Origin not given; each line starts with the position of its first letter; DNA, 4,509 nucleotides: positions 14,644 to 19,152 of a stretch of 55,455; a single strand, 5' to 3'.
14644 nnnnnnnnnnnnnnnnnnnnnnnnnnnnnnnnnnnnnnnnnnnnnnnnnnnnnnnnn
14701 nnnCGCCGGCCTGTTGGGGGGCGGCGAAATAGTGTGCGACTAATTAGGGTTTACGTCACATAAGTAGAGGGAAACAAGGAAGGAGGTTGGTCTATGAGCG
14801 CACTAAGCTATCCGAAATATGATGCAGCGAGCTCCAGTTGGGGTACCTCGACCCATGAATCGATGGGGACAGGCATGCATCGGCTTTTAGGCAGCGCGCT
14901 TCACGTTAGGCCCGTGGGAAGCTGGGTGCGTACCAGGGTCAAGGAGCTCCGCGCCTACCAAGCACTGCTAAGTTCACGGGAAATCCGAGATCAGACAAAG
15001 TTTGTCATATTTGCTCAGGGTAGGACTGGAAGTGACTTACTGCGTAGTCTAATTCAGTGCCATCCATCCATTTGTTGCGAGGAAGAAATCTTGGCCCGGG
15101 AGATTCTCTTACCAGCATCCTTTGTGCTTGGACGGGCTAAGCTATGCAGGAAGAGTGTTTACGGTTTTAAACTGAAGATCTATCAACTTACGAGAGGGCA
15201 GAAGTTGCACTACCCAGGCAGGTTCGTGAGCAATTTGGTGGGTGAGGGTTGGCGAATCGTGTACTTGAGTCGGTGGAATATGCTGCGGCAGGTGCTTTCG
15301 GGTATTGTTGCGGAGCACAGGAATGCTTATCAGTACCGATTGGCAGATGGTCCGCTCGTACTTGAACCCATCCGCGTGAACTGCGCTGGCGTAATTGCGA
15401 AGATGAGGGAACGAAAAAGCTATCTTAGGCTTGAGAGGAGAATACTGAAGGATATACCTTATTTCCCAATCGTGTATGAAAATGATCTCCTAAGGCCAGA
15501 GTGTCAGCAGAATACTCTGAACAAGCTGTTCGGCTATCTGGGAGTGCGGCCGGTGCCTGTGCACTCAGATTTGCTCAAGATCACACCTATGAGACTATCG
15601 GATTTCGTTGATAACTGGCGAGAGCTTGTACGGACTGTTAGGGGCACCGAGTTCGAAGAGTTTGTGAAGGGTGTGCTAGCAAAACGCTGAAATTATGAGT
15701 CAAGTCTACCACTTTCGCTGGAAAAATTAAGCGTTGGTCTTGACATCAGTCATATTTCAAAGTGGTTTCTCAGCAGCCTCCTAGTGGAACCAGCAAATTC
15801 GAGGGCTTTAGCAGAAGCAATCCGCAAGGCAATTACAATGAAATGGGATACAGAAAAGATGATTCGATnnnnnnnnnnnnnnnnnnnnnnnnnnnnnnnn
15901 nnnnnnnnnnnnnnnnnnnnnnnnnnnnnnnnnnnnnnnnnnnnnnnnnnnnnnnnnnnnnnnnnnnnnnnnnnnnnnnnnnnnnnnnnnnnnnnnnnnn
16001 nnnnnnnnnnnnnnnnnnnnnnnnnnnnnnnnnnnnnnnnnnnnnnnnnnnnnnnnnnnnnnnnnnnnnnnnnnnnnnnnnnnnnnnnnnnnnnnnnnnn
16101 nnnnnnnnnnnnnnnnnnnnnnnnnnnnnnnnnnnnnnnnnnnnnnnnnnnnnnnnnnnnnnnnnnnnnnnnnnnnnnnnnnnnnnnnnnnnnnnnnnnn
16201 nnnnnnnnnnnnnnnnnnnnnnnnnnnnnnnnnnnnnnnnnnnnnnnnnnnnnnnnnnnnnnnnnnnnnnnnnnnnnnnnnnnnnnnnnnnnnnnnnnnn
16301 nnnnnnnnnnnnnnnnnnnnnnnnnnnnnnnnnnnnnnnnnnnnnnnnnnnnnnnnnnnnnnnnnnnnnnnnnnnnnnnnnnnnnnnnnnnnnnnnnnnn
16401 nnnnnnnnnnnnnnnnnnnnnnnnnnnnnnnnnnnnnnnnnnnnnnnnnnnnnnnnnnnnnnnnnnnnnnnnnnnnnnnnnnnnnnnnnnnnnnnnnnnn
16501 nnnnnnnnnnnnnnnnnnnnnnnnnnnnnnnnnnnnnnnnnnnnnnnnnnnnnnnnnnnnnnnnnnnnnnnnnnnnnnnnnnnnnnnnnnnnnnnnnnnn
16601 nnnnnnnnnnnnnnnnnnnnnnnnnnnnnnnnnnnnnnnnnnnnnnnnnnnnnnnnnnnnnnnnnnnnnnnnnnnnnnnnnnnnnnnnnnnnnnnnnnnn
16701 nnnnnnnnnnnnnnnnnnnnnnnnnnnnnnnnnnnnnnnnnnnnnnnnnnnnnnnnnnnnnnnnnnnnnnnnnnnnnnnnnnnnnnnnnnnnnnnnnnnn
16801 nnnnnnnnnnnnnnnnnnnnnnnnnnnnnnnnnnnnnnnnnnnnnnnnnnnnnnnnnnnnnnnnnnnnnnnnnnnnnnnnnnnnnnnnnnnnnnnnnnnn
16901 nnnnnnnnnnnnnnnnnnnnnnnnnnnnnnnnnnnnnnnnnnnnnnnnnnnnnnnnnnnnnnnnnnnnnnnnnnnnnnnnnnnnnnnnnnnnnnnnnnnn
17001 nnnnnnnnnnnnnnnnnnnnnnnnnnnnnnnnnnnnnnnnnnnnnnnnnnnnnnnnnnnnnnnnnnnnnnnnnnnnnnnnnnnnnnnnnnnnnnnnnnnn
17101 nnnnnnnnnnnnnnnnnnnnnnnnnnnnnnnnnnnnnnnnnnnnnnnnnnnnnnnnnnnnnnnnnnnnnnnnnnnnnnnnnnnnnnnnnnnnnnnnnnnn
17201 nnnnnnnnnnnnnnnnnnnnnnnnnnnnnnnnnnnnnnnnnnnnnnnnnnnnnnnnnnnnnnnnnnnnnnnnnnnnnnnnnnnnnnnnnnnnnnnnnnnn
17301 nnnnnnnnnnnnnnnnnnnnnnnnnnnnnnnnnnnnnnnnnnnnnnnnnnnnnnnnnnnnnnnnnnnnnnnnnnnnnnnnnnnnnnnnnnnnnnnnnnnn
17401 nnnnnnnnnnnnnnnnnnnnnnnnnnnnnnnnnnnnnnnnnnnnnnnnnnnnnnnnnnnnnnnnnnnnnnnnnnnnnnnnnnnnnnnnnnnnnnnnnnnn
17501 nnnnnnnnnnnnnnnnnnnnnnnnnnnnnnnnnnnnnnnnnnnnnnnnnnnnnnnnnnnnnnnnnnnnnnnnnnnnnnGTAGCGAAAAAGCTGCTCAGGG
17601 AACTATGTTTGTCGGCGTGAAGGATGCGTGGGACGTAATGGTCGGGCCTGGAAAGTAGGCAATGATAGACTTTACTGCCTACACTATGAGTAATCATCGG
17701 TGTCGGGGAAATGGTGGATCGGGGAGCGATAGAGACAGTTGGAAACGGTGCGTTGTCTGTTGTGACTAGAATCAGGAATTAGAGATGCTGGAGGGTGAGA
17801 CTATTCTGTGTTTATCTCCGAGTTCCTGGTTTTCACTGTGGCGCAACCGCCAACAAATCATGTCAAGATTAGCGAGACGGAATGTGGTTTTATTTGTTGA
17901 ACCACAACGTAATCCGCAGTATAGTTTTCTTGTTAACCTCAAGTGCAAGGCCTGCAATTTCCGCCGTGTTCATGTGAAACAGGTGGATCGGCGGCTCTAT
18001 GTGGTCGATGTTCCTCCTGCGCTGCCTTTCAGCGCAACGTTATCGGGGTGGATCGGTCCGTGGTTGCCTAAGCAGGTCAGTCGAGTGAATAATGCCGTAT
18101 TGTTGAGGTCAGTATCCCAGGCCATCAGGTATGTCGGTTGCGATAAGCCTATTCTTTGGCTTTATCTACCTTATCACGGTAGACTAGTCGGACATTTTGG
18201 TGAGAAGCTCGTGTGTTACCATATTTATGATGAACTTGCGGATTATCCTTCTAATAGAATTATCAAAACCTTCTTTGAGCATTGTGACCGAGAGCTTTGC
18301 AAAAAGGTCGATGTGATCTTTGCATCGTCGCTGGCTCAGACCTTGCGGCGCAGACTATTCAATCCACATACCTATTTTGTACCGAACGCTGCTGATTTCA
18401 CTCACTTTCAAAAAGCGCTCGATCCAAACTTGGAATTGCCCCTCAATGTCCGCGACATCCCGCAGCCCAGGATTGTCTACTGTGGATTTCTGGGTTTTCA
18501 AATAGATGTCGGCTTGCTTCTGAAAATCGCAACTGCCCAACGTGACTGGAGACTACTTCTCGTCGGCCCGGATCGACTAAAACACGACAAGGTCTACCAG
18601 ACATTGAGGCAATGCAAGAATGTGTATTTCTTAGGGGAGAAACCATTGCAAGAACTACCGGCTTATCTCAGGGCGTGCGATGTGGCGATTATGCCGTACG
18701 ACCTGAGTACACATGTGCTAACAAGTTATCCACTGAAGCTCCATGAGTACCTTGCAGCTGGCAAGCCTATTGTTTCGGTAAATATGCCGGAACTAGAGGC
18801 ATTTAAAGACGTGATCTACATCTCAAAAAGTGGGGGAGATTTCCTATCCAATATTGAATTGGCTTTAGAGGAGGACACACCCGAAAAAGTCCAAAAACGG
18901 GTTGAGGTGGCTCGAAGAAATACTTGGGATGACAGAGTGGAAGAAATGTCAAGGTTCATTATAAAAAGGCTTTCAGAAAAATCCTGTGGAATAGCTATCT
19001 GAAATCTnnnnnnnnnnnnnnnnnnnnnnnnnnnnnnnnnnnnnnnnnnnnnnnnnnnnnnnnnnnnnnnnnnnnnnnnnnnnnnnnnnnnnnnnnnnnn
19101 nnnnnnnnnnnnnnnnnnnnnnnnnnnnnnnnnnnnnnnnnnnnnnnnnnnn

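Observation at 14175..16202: Sulfotransferase-like gene delivered as cargo between 422-bp diverged direct repeats (Campbell-type signature)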

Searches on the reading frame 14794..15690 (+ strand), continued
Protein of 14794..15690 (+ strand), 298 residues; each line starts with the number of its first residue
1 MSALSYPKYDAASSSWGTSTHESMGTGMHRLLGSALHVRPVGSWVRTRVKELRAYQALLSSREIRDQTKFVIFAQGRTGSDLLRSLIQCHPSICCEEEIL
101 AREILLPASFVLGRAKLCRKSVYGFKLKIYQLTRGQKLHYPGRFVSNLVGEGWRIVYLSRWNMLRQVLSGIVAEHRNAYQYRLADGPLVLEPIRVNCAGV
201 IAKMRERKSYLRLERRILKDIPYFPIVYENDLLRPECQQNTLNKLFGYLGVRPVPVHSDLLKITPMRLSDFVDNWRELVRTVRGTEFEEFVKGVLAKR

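Call 43: fold_search(model_id=the predicted structure, library=pdb)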
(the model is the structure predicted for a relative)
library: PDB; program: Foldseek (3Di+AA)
matches with E <= 10: 1018; with E <= 0.001: 6
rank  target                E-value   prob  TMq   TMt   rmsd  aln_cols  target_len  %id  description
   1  1tex_A                9.5e-06  1.00  0.47  0.57   4.8       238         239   16  Mycobacterium smegmatis Stf0 Sulfotransferase with Trehalose (released 2004-07-20)
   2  5x2b_F                1.2e-04  1.00  0.41  0.43   9.3       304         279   13  Crystal structure of mouse sulfotransferase SULT7A1 complexed with PAP (released 2018-03-28)
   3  1tex_D                1.7e-04  1.00  0.47  0.55   5.5       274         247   15  Mycobacterium smegmatis Stf0 Sulfotransferase with Trehalose (released 2004-07-20)
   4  3rnl                  3.8e-04  1.00  0.46  0.54   6.0       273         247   12  Crystal Structure of Sulfotransferase from Alicyclobacillus acidocaldarius (released 2011-06-29)
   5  1tex_B                5.2e-04  1.00  0.43  0.51   7.1       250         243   15  Mycobacterium smegmatis Stf0 Sulfotransferase with Trehalose (released 2004-07-20)
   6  8w5z_A                6.3e-04  1.00  0.44  0.40   7.5       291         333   16  Crystal structure of tick tyrosylprotein sulfotransferase reveals the activation mechanism of tick anticoagulant prote (released 2024-04-10)
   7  1tex_C                1.2e-03  1.00  0.46  0.55   7.2       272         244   14  Mycobacterium smegmatis Stf0 Sulfotransferase with Trehalose (released 2004-07-20)
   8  6xkg_A                1.7e-03  1.00  0.44  0.49   8.5       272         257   13  Crystal structure of 3-O-Sulfotransferase isoform 3 in complex with 8mer oligosaccharide with 6S sulfation (released 2021-06-23)
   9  6xkg_B                3.2e-03  1.00  0.40  0.44   7.3       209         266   12  Crystal structure of 3-O-Sulfotransferase isoform 3 in complex with 8mer oligosaccharide with 6S sulfation (released 2021-06-23)
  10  9igq_C                3.8e-03  0.91  0.32  0.33  14.0       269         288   12  Crystal structure of PPK2 class III from Erysipelotrichaceae bacterium in complex with AppCH2p and polyphosphate (released 2025-07-23)
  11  3bd9                  4.1e-03  0.97  0.34  0.38   9.0       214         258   16  human 3-O-sulfotransferase isoform 5 with bound PAP (released 2008-01-29)
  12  1t8t_A                6.7e-03  0.99  0.45  0.49   8.5       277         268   13  Crystal Structure of human 3-O-Sulfotransferase-3 with bound PAP (released 2004-08-31)
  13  9h8j_D                7.2e-03  0.92  0.35  0.42  11.2       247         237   10  Crystal Structure of Polyphosphate kinase 2-II (PPK2-II) from Lysinibacillus fusiformis in apo form (released 2025-02-05)
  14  5ll0_A                7.2e-03  0.92  0.36  0.42  12.3       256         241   12  Structure of Polyphosphate Kinase 2 from Francisella tularensis SCHU S4 with polyphosphate (released 2017-10-11)
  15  9igr_B                9.2e-03  0.75  0.30  0.30  14.3       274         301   12  Crystal structure of PPK2 class III from Erysipelotrichaceae bacterium in complex with polyphosphate (released 2025-07-23)
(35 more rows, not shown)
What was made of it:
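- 14794..15690 (+): Sulfotransferase-like gene (298 aa) with its own GGAGG ribosome-binding site. It has the same orientation as the operon. Best PDB fold matches are Stf0, SULT7A1, TPST and HS 3-OST (call 43).
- On PAPS-dependent sulfotransferase (Sulfotransfer_3 / Stf0 / NodH-like): Top PDB matches are 1tex Stf0 (E 1e-5, TM 0.47-0.57), SULT7A1, 3rnl, TPST and HS 3-OST (call 43).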

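Call 46: find_related_loci(query=A2, collection=metagenome_contigs, flank=6000)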
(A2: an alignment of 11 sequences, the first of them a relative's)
Query A2 (552 aa) in metagenome_contigs; peptide patterns used: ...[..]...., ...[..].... (x = any residue, [..] = any of these).
124 stretches matched a pattern; 1 encode a relative of the query (tblastn E <= 1e-3); 1 distinct loci.
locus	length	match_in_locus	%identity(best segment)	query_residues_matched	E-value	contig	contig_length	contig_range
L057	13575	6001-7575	46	20-535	5e-141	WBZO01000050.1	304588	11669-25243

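Call 54: search_protein_families(library=pfam, proteins=[L012:8661-9101:+, L012:9144-9707:+, L012:15570-17801:+, L012:4028-4999:+, window:14794-15690:+], max_evalue=1)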
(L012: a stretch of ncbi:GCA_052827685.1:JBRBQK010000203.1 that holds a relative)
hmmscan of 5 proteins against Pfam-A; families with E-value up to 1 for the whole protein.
L012:8661-9101:+ (146 aa): 0 families

L012:9144-9707:+ (187 aa): 2 families
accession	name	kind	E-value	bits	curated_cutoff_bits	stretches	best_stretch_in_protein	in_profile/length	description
PF13472.12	Lipase_GDSL_2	-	0.0012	19.8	32.9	1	114-166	119-176/178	GDSL-like Lipase/Acylhydrolase family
PF00657.28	Lipase_GDSL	-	0.0012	19.5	23.6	1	120-172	146-207/208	GDSL-like Lipase/Acylhydrolase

L012:15570-17801:+ (743 aa): 1 family
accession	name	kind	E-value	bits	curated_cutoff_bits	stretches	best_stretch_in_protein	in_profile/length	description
PF25115.1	Agd3_CE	-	0.017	14.5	27.6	1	445-505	110-169/366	Agd3 deacetylase domain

L012:4028-4999:+ (323 aa): 2 families
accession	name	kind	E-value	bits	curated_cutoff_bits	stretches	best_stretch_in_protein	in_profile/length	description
PF13469.12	Sulfotransfer_3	-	1.9e-05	25.5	27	1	39-255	4-213/216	Sulfotransferase family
PF00685.33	Sulfotransfer_1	-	2.1e-05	24.5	22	1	38-269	5-196/255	Sulfotransferase domain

window:14794-15690:+ (298 aa): 2 families
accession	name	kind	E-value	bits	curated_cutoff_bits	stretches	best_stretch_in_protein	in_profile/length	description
PF13469.12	Sulfotransfer_3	-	0.017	15.8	27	1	71-99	3-31/216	Sulfotransferase family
PF08235.19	LNS2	-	0.31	10.9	32.3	1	144-205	83-143/226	LNS2 (Lipin/Ned1/Smp2)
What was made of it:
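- On PAPS-dependent sulfotransferase (Sulfotransfer_3 / Stf0 / NodH-like): PF13469 scores 15.8 bits against a cut-off of 27 (E 0.017), on the P-loop region only (call 54).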

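Call 57: find_encoding_contigs(protein=P0004, flank=8000, max_places=2)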
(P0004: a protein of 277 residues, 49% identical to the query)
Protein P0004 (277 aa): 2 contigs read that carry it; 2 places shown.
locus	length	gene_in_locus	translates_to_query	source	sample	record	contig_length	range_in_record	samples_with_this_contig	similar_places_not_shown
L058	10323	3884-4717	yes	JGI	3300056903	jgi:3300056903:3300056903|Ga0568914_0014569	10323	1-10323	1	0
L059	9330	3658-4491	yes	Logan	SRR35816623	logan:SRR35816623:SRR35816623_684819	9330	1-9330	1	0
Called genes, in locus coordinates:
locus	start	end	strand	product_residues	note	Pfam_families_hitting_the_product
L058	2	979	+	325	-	?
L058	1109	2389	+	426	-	PF13439:Glyco_transf_4 (weak), PF13579:Glyco_trans_4_4 (weak), PF00534:Glycos_transf_1, PF13692:Glyco_trans_1_4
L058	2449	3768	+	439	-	PF04932:Wzy_C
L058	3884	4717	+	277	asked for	PF13469:Sulfotransfer_3 (faint)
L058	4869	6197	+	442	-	PF13439:Glyco_transf_4 (faint), PF00534:Glycos_transf_1 (weak), PF13692:Glyco_trans_1_4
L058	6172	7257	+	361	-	PF00535:Glycos_transf_2, PF10111:Glyco_tranf_2_2, PF13641:Glyco_tranf_2_3, PF13632:Glyco_trans_2_3 (faint)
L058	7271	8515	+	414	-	PF13641:Glyco_tranf_2_3, PF00535:Glycos_transf_2, PF13632:Glyco_trans_2_3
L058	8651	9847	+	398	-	PF13506:Glyco_transf_21, PF00535:Glycos_transf_2, PF10111:Glyco_tranf_2_2 (weak), PF13641:Glyco_tranf_2_3, PF13632:Glyco_trans_2_3 (weak)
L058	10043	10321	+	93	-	?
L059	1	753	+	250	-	?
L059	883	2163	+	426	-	PF13439:Glyco_transf_4 (weak), PF13579:Glyco_trans_4_4 (weak), PF00534:Glycos_transf_1, PF13692:Glyco_trans_1_4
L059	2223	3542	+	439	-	PF04932:Wzy_C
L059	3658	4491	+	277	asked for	PF13469:Sulfotransfer_3 (faint)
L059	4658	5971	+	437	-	PF13439:Glyco_transf_4 (faint), PF00534:Glycos_transf_1 (weak), PF13692:Glyco_trans_1_4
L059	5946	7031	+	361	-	PF00535:Glycos_transf_2, PF10111:Glyco_tranf_2_2, PF13641:Glyco_tranf_2_3, PF13632:Glyco_trans_2_3 (faint)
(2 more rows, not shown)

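Call 58: find_encoding_contigs(protein=P0008, flank=8000, max_places=2)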
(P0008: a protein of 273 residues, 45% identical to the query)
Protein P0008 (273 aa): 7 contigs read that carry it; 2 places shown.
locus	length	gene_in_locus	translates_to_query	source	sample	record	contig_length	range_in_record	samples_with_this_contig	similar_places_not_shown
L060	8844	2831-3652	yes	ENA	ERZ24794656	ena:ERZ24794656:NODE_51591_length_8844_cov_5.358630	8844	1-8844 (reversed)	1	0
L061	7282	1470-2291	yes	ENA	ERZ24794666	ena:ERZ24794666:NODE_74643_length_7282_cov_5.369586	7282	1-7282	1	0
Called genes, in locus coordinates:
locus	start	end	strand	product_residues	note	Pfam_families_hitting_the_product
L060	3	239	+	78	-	?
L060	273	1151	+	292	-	PF13469:Sulfotransfer_3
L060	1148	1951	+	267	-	-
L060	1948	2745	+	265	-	PF09037:Sulphotransf (faint), PF13469:Sulfotransfer_3 (faint)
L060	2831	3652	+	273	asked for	PF13469:Sulfotransfer_3 (faint)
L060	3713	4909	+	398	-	PF13692:Glyco_trans_1_4 (weak), PF13524:Glyco_trans_1_2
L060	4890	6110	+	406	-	PF00534:Glycos_transf_1 (weak), PF13692:Glyco_trans_1_4, PF13524:Glyco_trans_1_2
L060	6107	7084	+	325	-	PF13439:Glyco_transf_4, PF13524:Glyco_trans_1_2 (faint), PF13692:Glyco_trans_1_4, PF00534:Glycos_transf_1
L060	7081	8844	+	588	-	?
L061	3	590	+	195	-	?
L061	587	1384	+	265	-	PF09037:Sulphotransf (faint), PF13469:Sulfotransfer_3 (faint)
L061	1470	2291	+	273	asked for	PF13469:Sulfotransfer_3 (faint)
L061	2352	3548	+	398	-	PF13692:Glyco_trans_1_4 (weak), PF13524:Glyco_trans_1_2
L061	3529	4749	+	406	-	PF00534:Glycos_transf_1 (weak), PF13692:Glyco_trans_1_4, PF13524:Glyco_trans_1_2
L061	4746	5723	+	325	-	PF13439:Glyco_transf_4, PF13524:Glyco_trans_1_2 (faint), PF13692:Glyco_trans_1_4, PF00534:Glycos_transf_1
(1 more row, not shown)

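Call 59: find_encoding_contigs(protein=P0005, flank=8000, max_places=2)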
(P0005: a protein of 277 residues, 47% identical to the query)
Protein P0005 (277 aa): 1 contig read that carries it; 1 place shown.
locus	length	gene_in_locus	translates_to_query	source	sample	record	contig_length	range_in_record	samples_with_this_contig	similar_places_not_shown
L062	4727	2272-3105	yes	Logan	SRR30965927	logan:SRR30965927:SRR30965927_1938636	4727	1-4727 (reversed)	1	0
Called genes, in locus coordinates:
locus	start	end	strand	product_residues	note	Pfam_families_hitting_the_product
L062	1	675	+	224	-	?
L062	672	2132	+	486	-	PF04932:Wzy_C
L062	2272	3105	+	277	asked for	-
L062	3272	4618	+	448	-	PF13579:Glyco_trans_4_4, PF13439:Glyco_transf_4, PF13692:Glyco_trans_1_4 (weak)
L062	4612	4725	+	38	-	?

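Call 65: search_dna_similar(query=window:14794-15687:+, collection=plasmids, mode=protein, max_rows=8)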
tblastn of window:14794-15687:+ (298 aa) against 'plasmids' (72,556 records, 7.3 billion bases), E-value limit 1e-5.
Records with a match: 2; places in all: 2; records where one place covers at least 80% of the query: 0.
Best place of each record, by identity: <60% 2.
By first word of the organism name: Salinibacter 1; Antarctobacter 1.
By predicted mobility (MOB-suite, as given by PLSDB): non-mobilizable 2.
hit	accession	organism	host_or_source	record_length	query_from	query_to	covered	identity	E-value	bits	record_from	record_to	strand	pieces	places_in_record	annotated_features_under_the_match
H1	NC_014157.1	Salinibacter ruber M8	-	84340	62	296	79%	35.8%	5e-35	141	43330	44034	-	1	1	Nodulation protein H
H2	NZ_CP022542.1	Antarctobacter heliothermus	Skeletonema marinoi strain ST54,Cell ...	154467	69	293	76%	36.4%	2e-29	124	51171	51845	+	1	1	hypothetical protein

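Call 66: search_dna_similar(query=window:14794-15687:+, collection=phages, mode=protein, max_rows=8)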
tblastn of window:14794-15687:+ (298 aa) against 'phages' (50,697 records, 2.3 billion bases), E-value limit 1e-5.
No match.

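Call 67: find_related_loci(query=A1, collection=viral_contigs, flank=5000)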
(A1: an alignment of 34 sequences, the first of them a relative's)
Query A1 (298 aa) in viral_contigs; peptide patterns used: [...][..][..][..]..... (x = any residue, [..] = any of these).
13 stretches matched a pattern, but none encodes a relative of the query by tblastn (E <= 1e-3).
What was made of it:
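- On Transposon, IS, integron cassette or phage-borne cargo: No phage or viral match, and only two plasmid hits at 36% identity (calls 65-67).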

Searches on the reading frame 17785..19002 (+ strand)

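Call 7: search_protein_families(library=pfam, proteins=[window:17785-19002:+], max_evalue=0.01)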
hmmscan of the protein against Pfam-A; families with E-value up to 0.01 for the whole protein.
window:17785-19002:+ (405 aa): 3 families
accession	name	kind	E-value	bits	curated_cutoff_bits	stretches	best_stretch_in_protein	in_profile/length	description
PF13692.12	Glyco_trans_1_4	-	1.1e-12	48.9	27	1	229-336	3-110/142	Glycosyl transferases group 1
PF00534.26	Glycos_transf_1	-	1.5e-09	38.1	26.4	1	242-335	30-125/172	Glycosyl transferases group 1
PF13524.12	Glyco_trans_1_2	-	0.00057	20.3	25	1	249-388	9-142/144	Glycosyl transferase-like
